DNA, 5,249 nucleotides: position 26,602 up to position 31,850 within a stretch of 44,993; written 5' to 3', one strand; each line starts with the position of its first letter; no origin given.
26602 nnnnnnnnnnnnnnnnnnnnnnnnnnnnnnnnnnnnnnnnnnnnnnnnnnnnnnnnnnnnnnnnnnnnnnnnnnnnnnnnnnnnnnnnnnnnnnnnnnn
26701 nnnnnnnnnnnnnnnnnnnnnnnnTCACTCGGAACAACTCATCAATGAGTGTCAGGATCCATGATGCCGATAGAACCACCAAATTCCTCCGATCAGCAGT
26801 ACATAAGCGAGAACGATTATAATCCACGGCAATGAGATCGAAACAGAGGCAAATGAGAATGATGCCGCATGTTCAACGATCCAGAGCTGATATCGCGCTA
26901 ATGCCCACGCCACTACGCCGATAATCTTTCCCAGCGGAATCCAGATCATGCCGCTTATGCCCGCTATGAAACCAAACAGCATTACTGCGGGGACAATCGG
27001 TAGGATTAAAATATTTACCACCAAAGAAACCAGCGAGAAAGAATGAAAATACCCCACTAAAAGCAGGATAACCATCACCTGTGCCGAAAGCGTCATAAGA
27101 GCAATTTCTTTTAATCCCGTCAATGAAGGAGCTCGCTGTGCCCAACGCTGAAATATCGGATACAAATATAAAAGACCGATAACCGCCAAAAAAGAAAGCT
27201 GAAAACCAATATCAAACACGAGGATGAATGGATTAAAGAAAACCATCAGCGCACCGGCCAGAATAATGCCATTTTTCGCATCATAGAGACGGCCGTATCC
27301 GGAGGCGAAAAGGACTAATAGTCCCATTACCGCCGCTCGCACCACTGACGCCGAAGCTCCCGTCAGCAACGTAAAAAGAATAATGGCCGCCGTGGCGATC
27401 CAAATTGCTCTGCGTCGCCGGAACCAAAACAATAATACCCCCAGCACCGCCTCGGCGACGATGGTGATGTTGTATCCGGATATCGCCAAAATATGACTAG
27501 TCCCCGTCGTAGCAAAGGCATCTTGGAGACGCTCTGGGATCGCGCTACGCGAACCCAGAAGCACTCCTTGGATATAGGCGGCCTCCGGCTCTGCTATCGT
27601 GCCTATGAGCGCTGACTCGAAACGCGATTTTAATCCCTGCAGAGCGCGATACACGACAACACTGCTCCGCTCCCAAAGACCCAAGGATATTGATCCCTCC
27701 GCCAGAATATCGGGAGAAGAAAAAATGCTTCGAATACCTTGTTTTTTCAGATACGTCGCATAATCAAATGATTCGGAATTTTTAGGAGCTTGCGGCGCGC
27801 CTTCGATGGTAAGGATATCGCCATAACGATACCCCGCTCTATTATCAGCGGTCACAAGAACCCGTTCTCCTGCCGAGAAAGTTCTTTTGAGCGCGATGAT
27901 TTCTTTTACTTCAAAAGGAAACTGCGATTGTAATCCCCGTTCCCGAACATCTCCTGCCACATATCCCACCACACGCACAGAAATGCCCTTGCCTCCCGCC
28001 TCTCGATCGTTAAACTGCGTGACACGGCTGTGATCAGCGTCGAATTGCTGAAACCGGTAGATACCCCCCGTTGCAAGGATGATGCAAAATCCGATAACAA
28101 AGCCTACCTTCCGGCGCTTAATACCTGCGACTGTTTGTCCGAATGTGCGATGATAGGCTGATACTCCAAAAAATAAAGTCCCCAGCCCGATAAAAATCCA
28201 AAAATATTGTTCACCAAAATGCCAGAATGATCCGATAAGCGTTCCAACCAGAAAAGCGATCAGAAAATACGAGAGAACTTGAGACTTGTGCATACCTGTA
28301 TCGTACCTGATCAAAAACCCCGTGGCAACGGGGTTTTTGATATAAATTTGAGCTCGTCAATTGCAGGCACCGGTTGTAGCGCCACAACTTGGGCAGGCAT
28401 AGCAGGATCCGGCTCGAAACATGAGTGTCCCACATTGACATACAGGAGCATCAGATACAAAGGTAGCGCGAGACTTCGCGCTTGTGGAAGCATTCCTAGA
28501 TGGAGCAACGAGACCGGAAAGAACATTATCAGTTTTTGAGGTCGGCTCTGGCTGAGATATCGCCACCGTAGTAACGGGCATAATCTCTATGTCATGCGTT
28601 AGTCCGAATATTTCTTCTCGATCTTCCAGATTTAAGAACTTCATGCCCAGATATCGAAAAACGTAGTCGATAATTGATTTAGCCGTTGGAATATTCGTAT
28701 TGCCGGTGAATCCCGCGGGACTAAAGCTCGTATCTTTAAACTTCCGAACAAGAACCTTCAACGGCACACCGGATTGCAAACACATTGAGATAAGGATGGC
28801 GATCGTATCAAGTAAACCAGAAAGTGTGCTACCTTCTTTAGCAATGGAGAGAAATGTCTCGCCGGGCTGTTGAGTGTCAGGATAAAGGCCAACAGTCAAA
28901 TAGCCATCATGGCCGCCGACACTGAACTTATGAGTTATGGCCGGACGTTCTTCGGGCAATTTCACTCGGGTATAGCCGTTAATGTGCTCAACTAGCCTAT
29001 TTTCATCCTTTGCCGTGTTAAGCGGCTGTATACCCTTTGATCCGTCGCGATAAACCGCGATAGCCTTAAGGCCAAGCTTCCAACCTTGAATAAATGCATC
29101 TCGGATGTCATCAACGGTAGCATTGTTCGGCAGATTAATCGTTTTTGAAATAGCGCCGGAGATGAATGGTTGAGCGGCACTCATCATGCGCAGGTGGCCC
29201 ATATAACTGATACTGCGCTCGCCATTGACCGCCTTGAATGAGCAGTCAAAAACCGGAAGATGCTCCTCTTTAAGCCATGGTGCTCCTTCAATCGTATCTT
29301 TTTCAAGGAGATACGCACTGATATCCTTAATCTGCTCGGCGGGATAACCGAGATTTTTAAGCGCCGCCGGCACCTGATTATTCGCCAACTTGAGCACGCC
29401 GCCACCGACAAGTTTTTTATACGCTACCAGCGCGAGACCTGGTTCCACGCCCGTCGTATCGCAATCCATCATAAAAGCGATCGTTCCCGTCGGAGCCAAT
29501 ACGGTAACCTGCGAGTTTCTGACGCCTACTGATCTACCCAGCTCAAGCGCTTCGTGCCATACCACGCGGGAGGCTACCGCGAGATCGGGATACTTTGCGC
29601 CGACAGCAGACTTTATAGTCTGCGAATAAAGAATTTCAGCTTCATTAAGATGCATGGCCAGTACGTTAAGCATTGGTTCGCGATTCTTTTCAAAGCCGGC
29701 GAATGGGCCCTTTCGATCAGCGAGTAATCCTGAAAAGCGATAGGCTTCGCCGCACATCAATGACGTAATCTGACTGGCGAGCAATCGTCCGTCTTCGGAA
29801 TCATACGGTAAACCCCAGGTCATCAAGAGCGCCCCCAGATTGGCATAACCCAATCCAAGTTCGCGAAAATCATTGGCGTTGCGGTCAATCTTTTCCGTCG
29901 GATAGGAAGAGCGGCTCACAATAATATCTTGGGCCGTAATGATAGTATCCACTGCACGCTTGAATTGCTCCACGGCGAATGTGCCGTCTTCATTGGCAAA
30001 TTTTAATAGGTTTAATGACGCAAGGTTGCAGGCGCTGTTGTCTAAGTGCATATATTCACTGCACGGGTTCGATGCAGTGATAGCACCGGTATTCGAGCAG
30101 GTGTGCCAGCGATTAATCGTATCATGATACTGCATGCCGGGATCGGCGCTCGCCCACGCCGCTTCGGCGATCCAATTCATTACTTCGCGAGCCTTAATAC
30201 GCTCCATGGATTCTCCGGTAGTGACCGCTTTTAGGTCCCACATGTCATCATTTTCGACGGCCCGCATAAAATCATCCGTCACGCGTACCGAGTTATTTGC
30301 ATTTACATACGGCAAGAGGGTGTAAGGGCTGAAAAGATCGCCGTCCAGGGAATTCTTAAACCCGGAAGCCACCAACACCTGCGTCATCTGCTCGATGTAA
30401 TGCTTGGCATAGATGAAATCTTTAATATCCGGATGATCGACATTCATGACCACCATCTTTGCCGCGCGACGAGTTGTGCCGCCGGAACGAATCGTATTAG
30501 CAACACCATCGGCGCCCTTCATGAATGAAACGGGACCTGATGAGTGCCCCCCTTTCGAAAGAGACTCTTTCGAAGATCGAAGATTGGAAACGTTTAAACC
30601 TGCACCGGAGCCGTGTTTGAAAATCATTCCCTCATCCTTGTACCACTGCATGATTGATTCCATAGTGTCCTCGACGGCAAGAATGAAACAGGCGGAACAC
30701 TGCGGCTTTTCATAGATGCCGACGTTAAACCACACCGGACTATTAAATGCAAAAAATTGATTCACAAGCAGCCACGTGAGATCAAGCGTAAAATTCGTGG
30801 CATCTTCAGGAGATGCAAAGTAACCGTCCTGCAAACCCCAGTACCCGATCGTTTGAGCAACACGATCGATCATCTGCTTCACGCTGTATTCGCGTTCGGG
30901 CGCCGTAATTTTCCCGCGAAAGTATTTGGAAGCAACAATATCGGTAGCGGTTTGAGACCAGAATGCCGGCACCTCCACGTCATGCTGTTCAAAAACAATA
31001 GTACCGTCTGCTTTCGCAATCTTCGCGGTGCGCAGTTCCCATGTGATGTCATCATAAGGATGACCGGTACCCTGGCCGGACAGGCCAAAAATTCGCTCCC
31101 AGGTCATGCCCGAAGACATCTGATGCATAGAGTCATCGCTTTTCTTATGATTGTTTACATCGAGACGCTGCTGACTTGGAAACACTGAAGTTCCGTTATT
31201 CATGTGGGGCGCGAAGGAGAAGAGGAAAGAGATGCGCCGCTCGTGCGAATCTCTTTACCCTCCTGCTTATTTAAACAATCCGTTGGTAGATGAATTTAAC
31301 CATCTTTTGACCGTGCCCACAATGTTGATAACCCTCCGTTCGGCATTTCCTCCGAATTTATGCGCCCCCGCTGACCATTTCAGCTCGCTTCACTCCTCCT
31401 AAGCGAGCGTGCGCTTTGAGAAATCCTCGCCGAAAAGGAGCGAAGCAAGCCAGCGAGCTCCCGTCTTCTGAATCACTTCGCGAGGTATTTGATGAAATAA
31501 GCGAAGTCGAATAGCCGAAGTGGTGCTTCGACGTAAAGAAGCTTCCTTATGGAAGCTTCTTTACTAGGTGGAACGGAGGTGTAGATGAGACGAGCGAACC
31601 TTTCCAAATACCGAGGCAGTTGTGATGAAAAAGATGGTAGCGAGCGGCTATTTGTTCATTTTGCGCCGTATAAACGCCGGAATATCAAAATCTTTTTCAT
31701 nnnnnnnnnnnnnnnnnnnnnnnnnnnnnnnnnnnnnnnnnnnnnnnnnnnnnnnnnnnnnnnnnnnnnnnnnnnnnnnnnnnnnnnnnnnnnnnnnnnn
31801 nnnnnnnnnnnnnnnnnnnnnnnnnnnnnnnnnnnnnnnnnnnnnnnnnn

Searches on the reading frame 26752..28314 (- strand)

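Call 13: search_protein_families(library=pfam, proteins=[window:26752-28314:-])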
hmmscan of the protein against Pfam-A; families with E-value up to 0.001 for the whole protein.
window:26752-28314:- (520 aa): 2 families
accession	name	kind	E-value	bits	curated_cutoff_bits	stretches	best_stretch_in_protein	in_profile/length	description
PF03772.21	Competence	-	1.6e-50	172.4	23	1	252-513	2-266/270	Competence protein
PF13567.11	DUF4131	-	1.9e-18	67.2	31.6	1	37-200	6-159/165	Domain of unknown function (DUF4131)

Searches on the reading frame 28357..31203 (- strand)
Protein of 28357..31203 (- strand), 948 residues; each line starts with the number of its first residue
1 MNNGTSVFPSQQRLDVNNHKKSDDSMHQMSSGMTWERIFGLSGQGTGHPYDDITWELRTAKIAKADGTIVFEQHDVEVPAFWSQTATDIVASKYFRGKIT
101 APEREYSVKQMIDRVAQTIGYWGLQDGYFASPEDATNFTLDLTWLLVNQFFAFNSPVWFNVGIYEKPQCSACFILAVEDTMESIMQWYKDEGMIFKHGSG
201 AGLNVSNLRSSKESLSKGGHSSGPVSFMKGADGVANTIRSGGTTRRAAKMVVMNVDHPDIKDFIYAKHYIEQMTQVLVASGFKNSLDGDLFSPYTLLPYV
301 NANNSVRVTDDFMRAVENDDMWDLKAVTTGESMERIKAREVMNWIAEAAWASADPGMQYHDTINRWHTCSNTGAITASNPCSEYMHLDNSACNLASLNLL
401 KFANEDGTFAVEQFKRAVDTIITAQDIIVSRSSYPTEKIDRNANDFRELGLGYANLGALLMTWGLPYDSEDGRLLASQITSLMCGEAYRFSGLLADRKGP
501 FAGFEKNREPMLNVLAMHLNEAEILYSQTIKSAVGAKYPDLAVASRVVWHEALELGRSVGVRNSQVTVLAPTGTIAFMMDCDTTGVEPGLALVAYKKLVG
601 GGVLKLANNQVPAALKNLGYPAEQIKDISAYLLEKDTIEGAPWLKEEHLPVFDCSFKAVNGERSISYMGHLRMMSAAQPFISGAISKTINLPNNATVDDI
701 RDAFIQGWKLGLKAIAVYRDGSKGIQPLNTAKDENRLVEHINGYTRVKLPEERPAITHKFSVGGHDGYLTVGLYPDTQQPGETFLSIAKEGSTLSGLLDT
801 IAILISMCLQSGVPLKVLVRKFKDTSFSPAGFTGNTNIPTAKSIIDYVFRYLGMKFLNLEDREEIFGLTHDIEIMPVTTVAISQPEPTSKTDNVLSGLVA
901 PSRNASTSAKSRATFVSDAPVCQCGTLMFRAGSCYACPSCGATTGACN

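Call 13: search_protein_families(library=pfam, proteins=[window:28357-31203:-])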
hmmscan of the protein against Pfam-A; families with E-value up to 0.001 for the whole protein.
window:28357-31203:- (948 aa): 3 families
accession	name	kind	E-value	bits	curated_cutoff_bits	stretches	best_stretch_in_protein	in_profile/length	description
PF02867.20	Ribonuc_red_lgC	-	5.8e-137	457.9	23.9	1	170-718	1-523/523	Ribonucleotide reductase, barrel domain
PF08471.15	Ribonuc_red_2_N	-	1.4e-22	80.3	27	1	66-149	1-103/103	Class II vitamin B12-dependent ribonucleotide reductase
PF12637.14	TSCPD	-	6e-10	39.7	22.8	1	760-852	7-84/88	TSCPD domain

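Call 60: find_encoding_contigs(protein=window:28357-31203:-, flank=3000, max_places=10)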
Protein window:28357-31203:- (948 aa): 1 contig read that carries it; 1 place shown.
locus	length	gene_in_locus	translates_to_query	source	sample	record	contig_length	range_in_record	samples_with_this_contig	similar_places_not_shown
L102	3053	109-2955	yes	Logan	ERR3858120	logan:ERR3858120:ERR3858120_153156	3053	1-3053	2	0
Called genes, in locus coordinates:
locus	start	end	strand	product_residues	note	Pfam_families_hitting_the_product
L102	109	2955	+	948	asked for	PF08471:Ribonuc_red_2_N, PF02867:Ribonuc_red_lgC, PF12637:TSCPD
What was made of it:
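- Tried and rejected: It was not obtainable: the nrdJ look-up returned only 108 nt of upstream DNA (call 60).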

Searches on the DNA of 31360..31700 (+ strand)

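Call 96: search_dna_similar(query=window:31453-31653:+, collection=plasmids, mode=distant, max_evalue=0.01, max_rows=5)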
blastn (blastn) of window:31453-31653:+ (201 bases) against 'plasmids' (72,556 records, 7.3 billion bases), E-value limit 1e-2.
No match.

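Call 98: search_rna_families(source=window, start=31360, end=31700, threshold=evalue, max_evalue=1)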
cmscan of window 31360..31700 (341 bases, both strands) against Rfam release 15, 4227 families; matches with E-value up to 1: 2.
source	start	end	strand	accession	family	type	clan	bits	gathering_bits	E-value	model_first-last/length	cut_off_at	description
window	31491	31565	+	RF01859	Phe_leader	Cis-reg; leader;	-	21.8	55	0.2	1-125/125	no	Phenylalanine leader peptide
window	31382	31451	-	RF03734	mir-4773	Gene; miRNA;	-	19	100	0.66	1-78/78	no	mir-4773 microRNA precursor family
